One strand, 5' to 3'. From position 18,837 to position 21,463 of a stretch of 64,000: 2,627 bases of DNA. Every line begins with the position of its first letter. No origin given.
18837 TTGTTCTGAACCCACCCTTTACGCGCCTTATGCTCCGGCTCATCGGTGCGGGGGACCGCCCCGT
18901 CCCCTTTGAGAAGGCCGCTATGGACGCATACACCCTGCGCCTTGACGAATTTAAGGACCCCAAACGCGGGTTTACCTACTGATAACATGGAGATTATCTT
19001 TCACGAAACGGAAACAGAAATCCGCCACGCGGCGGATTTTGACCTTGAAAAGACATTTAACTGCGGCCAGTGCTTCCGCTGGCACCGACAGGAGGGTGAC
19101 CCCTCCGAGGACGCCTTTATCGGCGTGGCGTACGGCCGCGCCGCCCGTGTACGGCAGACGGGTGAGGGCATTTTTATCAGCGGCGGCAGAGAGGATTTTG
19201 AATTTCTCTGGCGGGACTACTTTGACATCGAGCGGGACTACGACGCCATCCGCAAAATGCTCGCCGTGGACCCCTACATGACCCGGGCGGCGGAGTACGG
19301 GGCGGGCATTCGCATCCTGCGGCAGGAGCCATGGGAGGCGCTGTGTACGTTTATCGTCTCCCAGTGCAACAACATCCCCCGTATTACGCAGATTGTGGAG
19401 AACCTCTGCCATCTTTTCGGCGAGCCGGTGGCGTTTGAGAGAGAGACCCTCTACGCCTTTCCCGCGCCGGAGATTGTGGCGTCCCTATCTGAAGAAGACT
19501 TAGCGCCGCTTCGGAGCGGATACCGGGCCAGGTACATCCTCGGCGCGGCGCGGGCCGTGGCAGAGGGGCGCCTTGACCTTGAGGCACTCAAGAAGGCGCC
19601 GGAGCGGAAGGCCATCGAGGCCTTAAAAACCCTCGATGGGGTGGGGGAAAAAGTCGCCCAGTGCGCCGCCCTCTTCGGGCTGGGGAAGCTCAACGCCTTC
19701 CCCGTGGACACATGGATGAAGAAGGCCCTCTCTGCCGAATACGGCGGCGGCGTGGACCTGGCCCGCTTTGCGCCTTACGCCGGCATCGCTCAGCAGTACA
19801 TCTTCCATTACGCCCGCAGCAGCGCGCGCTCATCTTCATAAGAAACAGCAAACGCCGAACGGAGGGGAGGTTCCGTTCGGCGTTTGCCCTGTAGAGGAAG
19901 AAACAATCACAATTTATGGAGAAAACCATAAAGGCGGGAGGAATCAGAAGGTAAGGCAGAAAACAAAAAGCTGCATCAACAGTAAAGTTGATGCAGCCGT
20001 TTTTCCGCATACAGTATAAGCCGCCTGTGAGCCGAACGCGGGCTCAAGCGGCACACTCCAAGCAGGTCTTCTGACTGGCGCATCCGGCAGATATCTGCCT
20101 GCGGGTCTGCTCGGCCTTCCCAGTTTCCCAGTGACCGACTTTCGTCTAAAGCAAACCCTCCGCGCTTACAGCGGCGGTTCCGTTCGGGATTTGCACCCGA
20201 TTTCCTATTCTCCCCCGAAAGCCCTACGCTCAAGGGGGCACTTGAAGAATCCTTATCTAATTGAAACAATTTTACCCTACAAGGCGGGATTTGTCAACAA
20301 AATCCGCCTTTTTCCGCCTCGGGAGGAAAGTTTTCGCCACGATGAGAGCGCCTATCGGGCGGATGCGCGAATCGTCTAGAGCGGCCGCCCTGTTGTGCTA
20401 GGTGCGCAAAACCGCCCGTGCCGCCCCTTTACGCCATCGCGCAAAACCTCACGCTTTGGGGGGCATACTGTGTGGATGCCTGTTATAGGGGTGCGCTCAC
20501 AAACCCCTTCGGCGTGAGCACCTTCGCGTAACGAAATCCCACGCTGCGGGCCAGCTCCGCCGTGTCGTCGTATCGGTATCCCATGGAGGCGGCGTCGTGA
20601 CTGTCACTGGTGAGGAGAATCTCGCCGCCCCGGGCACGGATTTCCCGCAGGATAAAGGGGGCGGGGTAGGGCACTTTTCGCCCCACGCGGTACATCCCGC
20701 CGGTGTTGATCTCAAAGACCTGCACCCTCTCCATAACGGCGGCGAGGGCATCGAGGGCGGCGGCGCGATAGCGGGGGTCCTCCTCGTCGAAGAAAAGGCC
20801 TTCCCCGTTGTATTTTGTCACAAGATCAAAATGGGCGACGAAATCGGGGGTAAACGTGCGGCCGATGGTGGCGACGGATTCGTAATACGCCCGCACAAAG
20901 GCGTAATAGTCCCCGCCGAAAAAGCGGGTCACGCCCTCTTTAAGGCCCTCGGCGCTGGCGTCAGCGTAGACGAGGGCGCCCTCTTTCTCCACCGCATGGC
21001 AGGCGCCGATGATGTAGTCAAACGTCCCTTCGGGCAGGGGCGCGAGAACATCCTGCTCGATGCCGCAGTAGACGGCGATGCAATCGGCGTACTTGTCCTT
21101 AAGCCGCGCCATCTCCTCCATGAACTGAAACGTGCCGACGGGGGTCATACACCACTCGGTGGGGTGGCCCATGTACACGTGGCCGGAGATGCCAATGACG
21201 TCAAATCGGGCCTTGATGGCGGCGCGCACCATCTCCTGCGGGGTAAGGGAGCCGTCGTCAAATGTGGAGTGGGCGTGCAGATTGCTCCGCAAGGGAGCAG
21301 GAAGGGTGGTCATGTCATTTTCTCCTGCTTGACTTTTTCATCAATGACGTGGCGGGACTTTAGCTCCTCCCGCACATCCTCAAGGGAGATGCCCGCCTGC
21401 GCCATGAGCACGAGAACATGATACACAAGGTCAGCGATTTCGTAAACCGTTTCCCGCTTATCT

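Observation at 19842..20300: Stand-alone cobalamin riboswitch transcription unit with no gene behind it (candidate B12-gated small RNA)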

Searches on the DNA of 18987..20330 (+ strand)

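Call 8: search_rna_families(sources=[L001, L003, L004, L006, L007, L008, L009, L010, L011, L012, L013, L014, L015], threshold=gathering)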
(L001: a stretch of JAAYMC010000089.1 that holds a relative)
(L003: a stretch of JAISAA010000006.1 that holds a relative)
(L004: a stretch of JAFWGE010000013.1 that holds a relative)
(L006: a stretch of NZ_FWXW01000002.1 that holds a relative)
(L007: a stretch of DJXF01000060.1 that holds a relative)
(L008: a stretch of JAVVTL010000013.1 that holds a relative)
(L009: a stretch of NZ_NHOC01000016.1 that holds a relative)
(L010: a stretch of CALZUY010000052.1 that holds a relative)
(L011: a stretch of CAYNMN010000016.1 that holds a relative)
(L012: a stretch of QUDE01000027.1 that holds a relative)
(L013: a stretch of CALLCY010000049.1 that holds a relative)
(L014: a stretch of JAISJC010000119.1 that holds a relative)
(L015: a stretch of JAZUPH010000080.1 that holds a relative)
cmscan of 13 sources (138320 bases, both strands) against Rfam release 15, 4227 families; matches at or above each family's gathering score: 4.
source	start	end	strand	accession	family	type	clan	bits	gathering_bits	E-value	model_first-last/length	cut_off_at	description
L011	3700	3816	+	RF00050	FMN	Cis-reg; riboswitch;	-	110.4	66.2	1.7e-24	1-138/138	no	FMN riboswitch aptamer (RFN element)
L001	7033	7250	-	RF00174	Cobalamin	Cis-reg; riboswitch;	CL00101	91.6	31.5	4.6e-21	1-189/189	no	Cobalamin riboswitch aptamer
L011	2951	3021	-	RF00005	tRNA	Gene; tRNA;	CL00001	59.4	29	5.6e-10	1-71/71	no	tRNA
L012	5782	5861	-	RF00005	tRNA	Gene; tRNA;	CL00001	52.4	29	4.6e-08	1-71/71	no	tRNA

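Call 50: search_rna_families(source=window, start=19780, end=20330, threshold=evalue, max_evalue=10)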
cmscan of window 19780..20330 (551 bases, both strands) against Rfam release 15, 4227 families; matches with E-value up to 10: 8.
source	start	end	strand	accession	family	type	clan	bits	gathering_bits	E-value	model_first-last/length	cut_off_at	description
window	20044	20260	-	RF00174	Cobalamin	Cis-reg; riboswitch;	CL00101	91.2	31.5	2.4e-23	1-189/189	no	Cobalamin riboswitch aptamer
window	19943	19997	+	RF02418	Spd-sr07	Gene; sRNA;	-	20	55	1.6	1-63/63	no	Streptococcus sRNA Spd-sr07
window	19846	19889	-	RF00848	mir-61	Gene; miRNA;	-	17.2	77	1.9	1-85/85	no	mir-61 microRNA precursor family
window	20213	20321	+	RF00558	L20_leader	Cis-reg; leader;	-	13.6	58.7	7.9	1-127/127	no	Ribosomal protein L20 leader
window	19965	20182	-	RF02867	ncS011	Gene; sRNA;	-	13.4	48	0.46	1-207/207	no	Burkholderia sRNA 11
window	19789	19840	-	RF01150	sR11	Gene; snRNA; snoRNA; CD-box;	-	12.9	39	8.8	1-57/57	no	Small nucleolar RNA sR11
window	19993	20010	-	RF02534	Noro_CRE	Cis-reg;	-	12.8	35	9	19-36/52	no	Norovirus cis-acting replication element (CRE)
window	19789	19837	-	RF01147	sR12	Gene; snRNA; snoRNA; CD-box;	-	12.4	38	5.1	1-52/52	no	Small nucleolar RNA sR12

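Call 59: search_rna_families(sources=[L100, L102, L104, L105, L081, L088, L090, L099, L092, L091, L098], threshold=gathering)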
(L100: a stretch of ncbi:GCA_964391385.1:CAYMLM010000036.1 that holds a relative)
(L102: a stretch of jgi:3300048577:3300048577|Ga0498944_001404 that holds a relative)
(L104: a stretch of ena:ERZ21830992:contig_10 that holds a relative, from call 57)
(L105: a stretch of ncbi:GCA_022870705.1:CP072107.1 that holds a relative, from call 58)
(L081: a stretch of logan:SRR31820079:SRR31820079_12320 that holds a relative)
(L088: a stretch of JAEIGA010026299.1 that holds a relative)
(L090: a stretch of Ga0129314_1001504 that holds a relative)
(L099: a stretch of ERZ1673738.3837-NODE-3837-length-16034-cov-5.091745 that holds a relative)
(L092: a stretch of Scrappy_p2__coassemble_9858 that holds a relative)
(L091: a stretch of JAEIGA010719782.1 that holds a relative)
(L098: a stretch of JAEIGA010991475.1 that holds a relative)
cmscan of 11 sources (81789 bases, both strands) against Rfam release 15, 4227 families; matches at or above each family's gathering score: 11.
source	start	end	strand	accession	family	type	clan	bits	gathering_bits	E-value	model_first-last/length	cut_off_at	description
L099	877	1062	+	RF00174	Cobalamin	Cis-reg; riboswitch;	CL00101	110.6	31.5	9.5e-27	1-189/189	no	Cobalamin riboswitch aptamer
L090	11741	11926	-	RF00174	Cobalamin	Cis-reg; riboswitch;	CL00101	105.3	31.5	3.3e-25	1-189/189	no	Cobalamin riboswitch aptamer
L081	5035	5251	-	RF00174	Cobalamin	Cis-reg; riboswitch;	CL00101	92.4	31.5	1.6e-21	1-189/189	no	Cobalamin riboswitch aptamer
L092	576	788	-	RF00174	Cobalamin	Cis-reg; riboswitch;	CL00101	83.4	31.5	6.1e-19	1-189/189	no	Cobalamin riboswitch aptamer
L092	1741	1953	+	RF00174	Cobalamin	Cis-reg; riboswitch;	CL00101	79.7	31.5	6.8e-18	1-189/189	no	Cobalamin riboswitch aptamer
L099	2316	2521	+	RF00174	Cobalamin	Cis-reg; riboswitch;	CL00101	79.5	31.5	7.7e-18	1-189/189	no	Cobalamin riboswitch aptamer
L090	10284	10489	-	RF00174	Cobalamin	Cis-reg; riboswitch;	CL00101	77.2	31.5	3.5e-17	1-189/189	no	Cobalamin riboswitch aptamer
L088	5735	5951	-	RF00174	Cobalamin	Cis-reg; riboswitch;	CL00101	70.2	31.5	3.6e-15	1-189/189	no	Cobalamin riboswitch aptamer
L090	13587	13660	-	RF00005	tRNA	Gene; tRNA;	CL00001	66.1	29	4.6e-12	1-71/71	no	tRNA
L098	1045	1269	-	RF00174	Cobalamin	Cis-reg; riboswitch;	CL00101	60.8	31.5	1.8e-12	1-189/189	no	Cobalamin riboswitch aptamer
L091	979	1202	-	RF00174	Cobalamin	Cis-reg; riboswitch;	CL00101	56.1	31.5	3.8e-11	1-189/189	no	Cobalamin riboswitch aptamer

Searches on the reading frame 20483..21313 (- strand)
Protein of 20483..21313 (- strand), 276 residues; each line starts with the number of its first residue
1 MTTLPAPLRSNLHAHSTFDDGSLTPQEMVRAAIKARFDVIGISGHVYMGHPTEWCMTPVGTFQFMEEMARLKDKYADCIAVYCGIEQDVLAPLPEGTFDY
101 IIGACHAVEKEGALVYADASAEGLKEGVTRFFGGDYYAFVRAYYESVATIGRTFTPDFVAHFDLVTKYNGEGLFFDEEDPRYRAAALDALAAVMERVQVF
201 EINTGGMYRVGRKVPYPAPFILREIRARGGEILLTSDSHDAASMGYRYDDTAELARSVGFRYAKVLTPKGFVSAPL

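Call 25: search_protein_families(library=pfam, proteins=[window:20483-21313:-], max_evalue=0.01)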
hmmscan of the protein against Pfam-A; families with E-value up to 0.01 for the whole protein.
window:20483-21313:- (276 aa): 1 family
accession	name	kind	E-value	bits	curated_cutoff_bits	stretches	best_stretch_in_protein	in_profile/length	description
PF02811.25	PHP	-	3e-11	44.4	26.4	1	12-204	2-163/164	PHP domain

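Call 55: find_homologous_proteins(query=window:20483-21313:-, max_evalue=1e-50)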
Query window:20483-21313:- (276 aa): 728 proteins with E <= 1e-50 among 3248 candidates; the best 120 are listed.
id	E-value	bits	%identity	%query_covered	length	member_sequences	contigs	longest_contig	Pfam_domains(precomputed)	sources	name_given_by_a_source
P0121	2.8e-182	622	99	100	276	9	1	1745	PF02811.27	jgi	jgi:histidinol-phosphatase (PHP family)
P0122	2.5e-145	501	80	100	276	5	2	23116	PF02811.27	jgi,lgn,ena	-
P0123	4.2e-131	454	77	100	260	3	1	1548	PF02811.27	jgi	jgi:histidinol-phosphatase (PHP family)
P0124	1.8e-127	442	72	100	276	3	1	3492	PF02811.27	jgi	-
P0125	1.6e-93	331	55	97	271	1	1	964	PF02811.27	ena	-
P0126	1.3e-92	328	56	95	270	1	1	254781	PF02811.27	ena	-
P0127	5.0e-92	326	54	97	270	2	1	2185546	PF02811.27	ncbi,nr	ncbi:histidinol-phosphatase [Oscillospiraceae bacterium CM]|nr:histidinol-phosphatase [Oscillospirac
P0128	2.8e-91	324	53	97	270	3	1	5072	PF02811.27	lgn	-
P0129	5.5e-91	323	52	95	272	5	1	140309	PF02811.27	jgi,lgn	-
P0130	1.6e-90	321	57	97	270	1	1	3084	PF02811.27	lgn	-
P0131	2.3e-90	321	55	97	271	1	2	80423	PF02811.27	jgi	jgi:histidinol-phosphatase (PHP family)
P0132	1.1e-89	318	52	97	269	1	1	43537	PF02811.27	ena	-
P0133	4.3e-89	316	52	100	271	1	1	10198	PF02811.27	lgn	-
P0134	8.0e-89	316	51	97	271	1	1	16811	PF02811.27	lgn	-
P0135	1.1e-87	312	54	95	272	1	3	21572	PF02811.27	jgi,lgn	jgi:histidinol-phosphatase (PHP family)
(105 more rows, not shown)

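Call 56: find_encoding_contigs(protein=P0123, flank=3000, max_places=2)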
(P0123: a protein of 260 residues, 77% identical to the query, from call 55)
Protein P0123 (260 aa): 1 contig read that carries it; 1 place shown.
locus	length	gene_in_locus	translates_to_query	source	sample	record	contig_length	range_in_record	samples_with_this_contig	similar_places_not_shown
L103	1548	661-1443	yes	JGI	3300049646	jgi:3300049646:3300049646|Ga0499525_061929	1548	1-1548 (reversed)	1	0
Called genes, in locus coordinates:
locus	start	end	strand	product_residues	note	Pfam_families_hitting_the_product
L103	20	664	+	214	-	PF01502:PRA-CH, PF01503:PRA-PH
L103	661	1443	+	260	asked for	PF02811:PHP (faint)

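Call 57: find_encoding_contigs(protein=P0126, flank=4000, max_places=1)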
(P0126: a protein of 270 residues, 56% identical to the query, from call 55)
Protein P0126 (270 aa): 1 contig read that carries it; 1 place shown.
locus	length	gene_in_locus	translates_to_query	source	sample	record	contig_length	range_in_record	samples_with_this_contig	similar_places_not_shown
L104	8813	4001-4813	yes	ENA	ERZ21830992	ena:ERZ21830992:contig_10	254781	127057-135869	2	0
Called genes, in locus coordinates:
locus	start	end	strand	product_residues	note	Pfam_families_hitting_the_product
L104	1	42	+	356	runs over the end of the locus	PF00155:Aminotran_1_2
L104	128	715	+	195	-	PF00475:IGPD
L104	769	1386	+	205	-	PF00117:GATase, PF07685:GATase_3 (weak), PF07722:Peptidase_C26 (faint)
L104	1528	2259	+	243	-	PF00977:His_biosynth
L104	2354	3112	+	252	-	PF00977:His_biosynth, PF01207:Dus (faint), PF03060:NMO (faint)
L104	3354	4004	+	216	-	PF01502:PRA-CH, PF01503:PRA-PH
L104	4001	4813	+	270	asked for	PF02811:PHP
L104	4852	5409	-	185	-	-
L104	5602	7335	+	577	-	PF03323:GerA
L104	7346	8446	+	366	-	PF03845:Spore_permease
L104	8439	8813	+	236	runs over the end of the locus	PF25198:Spore_GerAC_N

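Call 58: find_encoding_contigs(protein=P0127, flank=4000, max_places=1)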
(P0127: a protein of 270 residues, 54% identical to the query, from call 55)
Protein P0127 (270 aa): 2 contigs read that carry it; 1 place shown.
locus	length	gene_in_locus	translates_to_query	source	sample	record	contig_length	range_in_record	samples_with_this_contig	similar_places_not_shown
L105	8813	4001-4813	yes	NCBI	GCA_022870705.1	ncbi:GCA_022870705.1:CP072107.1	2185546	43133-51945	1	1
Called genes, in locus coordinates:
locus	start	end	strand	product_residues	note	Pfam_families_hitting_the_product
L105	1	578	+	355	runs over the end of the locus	PF00155:Aminotran_1_2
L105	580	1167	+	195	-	PF00475:IGPD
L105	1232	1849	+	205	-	PF00117:GATase, PF07685:GATase_3, PF01174:SNO (faint)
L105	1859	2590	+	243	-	PF00977:His_biosynth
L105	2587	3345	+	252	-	PF00977:His_biosynth, PF02581:TMP-TENI (faint), PF01207:Dus (faint), PF03060:NMO (faint)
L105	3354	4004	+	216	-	PF01502:PRA-CH, PF01503:PRA-PH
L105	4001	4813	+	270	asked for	PF02811:PHP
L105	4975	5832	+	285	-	PF14249:Tocopherol_cycl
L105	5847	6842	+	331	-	PF20903:SPL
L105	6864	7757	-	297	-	PF00149:Metallophos, PF12850:Metallophos_2 (faint)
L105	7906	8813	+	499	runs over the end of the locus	PF00860:Xan_ur_permease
